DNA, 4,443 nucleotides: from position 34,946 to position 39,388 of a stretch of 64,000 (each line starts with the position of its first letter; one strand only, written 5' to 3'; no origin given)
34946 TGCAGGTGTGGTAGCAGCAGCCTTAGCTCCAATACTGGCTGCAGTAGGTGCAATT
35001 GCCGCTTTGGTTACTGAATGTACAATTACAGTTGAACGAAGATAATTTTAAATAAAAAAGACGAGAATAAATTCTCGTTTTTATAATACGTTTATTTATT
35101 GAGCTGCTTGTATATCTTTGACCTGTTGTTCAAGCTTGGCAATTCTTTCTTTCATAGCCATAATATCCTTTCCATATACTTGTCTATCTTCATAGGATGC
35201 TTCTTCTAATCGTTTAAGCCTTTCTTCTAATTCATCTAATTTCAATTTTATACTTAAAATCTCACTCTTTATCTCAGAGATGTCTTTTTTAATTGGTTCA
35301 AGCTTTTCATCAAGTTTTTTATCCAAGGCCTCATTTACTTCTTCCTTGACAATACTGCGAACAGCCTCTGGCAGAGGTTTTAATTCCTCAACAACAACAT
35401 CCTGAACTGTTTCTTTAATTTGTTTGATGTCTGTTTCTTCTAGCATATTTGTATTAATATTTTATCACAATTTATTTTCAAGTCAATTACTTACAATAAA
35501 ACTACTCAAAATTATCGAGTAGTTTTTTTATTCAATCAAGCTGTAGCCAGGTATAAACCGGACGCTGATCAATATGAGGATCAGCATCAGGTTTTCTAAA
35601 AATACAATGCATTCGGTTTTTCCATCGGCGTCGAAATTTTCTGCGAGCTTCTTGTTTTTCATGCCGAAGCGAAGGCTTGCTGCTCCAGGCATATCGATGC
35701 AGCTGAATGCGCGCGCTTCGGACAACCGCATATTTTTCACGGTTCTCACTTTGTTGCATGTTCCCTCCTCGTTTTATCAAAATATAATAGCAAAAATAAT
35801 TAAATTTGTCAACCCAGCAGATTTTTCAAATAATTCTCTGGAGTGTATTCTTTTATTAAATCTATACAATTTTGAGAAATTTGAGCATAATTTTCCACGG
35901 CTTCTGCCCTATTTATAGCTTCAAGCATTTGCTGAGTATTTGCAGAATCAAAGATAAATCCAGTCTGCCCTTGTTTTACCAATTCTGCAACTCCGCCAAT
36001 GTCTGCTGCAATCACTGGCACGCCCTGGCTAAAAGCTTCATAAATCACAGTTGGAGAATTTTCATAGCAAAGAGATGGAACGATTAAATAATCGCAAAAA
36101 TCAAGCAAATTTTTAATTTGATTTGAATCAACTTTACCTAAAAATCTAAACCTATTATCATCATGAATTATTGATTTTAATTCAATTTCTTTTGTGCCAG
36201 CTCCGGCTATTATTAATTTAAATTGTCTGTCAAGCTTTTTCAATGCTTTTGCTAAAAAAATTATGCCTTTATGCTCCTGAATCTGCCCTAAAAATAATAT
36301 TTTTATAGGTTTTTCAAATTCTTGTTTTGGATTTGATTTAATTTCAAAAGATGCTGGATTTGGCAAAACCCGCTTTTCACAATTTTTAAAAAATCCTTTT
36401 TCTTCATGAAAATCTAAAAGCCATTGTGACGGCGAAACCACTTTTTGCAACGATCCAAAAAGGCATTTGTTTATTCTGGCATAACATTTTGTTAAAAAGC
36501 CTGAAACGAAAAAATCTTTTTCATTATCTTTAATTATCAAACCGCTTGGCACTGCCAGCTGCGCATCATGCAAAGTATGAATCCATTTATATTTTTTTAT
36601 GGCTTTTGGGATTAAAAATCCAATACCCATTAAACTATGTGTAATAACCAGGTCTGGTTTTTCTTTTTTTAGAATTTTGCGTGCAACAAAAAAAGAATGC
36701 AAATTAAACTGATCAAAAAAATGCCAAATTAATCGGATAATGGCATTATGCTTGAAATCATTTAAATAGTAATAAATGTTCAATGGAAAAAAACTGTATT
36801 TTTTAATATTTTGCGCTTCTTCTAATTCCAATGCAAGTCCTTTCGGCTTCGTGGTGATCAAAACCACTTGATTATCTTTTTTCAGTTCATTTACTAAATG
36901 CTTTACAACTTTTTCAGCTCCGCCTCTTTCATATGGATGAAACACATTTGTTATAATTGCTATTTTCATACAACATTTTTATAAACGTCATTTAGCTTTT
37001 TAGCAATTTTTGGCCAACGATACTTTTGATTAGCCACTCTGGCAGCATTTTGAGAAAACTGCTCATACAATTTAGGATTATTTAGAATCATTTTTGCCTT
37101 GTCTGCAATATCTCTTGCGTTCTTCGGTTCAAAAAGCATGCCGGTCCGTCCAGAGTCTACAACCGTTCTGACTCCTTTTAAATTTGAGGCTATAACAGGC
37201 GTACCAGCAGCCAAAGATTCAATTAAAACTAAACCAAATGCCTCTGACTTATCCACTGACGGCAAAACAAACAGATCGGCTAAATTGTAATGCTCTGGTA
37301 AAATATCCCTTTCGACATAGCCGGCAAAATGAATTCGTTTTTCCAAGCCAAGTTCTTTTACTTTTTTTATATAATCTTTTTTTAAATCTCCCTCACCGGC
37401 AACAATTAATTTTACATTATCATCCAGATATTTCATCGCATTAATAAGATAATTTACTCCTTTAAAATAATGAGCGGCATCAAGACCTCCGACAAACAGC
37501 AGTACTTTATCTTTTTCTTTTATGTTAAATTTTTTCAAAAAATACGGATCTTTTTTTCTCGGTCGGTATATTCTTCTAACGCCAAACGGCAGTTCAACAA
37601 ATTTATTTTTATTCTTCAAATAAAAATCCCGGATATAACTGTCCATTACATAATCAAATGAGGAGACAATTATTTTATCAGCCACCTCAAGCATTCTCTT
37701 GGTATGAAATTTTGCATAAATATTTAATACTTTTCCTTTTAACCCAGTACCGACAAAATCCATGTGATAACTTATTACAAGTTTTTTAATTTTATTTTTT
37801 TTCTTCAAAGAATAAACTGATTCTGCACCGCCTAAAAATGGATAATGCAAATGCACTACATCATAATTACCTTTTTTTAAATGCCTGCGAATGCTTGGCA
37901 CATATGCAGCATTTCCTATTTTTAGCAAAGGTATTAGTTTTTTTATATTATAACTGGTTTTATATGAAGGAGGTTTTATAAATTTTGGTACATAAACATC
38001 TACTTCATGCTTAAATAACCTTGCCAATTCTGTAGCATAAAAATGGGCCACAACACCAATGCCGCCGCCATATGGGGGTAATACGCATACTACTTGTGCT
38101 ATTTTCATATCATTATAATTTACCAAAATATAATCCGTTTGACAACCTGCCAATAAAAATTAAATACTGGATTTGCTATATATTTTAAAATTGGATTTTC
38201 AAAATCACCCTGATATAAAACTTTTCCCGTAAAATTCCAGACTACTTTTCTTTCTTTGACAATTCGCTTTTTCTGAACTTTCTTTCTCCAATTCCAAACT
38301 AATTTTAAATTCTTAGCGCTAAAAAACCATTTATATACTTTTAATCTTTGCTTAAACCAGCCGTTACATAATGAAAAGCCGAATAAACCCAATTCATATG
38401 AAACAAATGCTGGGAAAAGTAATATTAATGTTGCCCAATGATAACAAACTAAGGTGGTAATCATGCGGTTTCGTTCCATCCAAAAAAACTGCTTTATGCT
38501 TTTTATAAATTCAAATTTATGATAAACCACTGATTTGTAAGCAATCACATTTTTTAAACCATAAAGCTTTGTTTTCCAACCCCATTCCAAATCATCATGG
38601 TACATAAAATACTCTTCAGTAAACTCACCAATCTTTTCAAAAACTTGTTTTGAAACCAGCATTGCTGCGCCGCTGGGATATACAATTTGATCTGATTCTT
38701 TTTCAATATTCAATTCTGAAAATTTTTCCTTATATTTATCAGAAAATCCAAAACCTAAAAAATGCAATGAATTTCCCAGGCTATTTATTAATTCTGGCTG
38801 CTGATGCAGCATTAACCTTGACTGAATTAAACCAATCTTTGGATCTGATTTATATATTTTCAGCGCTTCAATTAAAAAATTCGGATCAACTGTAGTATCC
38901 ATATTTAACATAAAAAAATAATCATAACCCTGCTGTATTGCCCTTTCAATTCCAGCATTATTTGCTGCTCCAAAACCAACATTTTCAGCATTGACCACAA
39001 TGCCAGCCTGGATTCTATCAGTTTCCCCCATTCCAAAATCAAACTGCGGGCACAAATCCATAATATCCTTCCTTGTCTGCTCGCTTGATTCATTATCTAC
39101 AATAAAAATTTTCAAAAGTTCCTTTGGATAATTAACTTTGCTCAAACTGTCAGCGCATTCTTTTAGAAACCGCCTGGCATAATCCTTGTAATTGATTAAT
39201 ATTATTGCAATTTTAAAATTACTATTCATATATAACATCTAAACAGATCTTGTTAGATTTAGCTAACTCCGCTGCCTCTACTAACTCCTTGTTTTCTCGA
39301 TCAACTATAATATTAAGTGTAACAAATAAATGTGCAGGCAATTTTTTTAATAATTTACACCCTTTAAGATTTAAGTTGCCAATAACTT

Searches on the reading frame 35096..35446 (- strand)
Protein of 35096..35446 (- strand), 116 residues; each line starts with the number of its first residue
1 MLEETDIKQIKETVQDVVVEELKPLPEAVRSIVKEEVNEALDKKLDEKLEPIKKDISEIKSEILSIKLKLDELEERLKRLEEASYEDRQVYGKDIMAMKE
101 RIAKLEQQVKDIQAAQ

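Call 10: search_protein_families(library=pfam, proteins=[window:35096-35446:-], max_evalue=0.001)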
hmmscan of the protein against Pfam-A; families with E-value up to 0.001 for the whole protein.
window:35096-35446:- (116 aa): 1 family
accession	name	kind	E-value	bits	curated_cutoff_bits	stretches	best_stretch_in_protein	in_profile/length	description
PF07926.17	TPR_MLP1_2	-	6.1e-05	23.5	36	1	47-108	57-118/129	TPR/MLP1/MLP2-like protein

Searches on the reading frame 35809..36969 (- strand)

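Call 10: search_protein_families(library=pfam, proteins=[window:35809-36969:-], max_evalue=0.001)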
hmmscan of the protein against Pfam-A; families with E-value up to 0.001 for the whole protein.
window:35809-36969:- (386 aa): 6 families
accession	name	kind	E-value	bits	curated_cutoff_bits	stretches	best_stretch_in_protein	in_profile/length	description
PF00534.26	Glycos_transf_1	-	3e-30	105.4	26.4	1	210-360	4-160/172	Glycosyl transferases group 1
PF13692.12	Glyco_trans_1_4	-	8.9e-28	97.8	27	1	223-354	3-138/142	Glycosyl transferases group 1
PF13439.12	Glyco_transf_4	-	2.6e-13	50.8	28.5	1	16-205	2-165/170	Glycosyltransferase Family 4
PF13579.12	Glyco_trans_4_4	-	7e-06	26.9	29.7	1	16-204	1-157/158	Glycosyl transferase 4-like domain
PF20706.3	GT4-conflict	-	8.6e-05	22.1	26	1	213-349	187-333/385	Family 4 Glycosyltransferase in conflict systems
PF13477.12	Glyco_trans_4_2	-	0.0001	22.9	23.4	0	20-134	11-107/139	Glycosyl transferase 4-like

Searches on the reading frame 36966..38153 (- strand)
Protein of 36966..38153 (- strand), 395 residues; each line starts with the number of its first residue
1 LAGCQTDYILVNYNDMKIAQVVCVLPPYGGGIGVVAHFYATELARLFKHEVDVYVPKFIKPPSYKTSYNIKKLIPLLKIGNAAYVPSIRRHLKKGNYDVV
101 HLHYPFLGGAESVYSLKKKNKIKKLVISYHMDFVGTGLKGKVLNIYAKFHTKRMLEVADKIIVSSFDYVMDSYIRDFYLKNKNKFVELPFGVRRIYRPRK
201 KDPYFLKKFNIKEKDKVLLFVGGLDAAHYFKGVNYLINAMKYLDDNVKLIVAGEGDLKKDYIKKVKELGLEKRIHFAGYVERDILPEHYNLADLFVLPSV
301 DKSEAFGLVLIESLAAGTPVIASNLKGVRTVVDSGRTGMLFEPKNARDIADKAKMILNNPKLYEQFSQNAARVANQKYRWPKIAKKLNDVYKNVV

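Call 10: search_protein_families(library=pfam, proteins=[window:36966-38153:-], max_evalue=0.001)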
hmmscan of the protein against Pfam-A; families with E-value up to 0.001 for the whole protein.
window:36966-38153:- (395 aa): 7 families
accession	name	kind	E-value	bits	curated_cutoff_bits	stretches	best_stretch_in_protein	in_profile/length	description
PF00534.26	Glycos_transf_1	-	2.1e-43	148.3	26.4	1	207-371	7-170/172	Glycosyl transferases group 1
PF13692.12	Glyco_trans_1_4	-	4e-35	121.6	27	1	216-359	2-142/142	Glycosyl transferases group 1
PF13439.12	Glyco_transf_4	-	6.3e-14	52.8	28.5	1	30-165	2-141/170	Glycosyltransferase Family 4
PF20706.3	GT4-conflict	-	1.5e-08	34.5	26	1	204-387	193-385/385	Family 4 Glycosyltransferase in conflict systems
PF13579.12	Glyco_trans_4_4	-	2.7e-06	28.3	29.7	1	30-165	1-135/158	Glycosyl transferase 4-like domain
PF13524.12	Glyco_trans_1_2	-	1.1e-05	25.9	25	1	247-387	15-142/144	Glycosyl transferase-like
PF13477.12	Glyco_trans_4_2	-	0.00023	21.8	23.4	1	70-164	50-138/139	Glycosyl transferase 4-like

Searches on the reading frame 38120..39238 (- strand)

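Call 10: search_protein_families(library=pfam, proteins=[window:38120-39238:-], max_evalue=0.001)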
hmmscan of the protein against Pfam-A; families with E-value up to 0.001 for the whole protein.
window:38120-39238:- (372 aa): 2 families
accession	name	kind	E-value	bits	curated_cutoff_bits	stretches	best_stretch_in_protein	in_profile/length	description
PF00535.33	Glycos_transf_2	-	2.2e-11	44.4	23.3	1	12-203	2-167/168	Glycosyl transferase family 2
PF13641.12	Glyco_tranf_2_3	-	3.6e-11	44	27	1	11-243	4-214/230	Glycosyltransferase like family 2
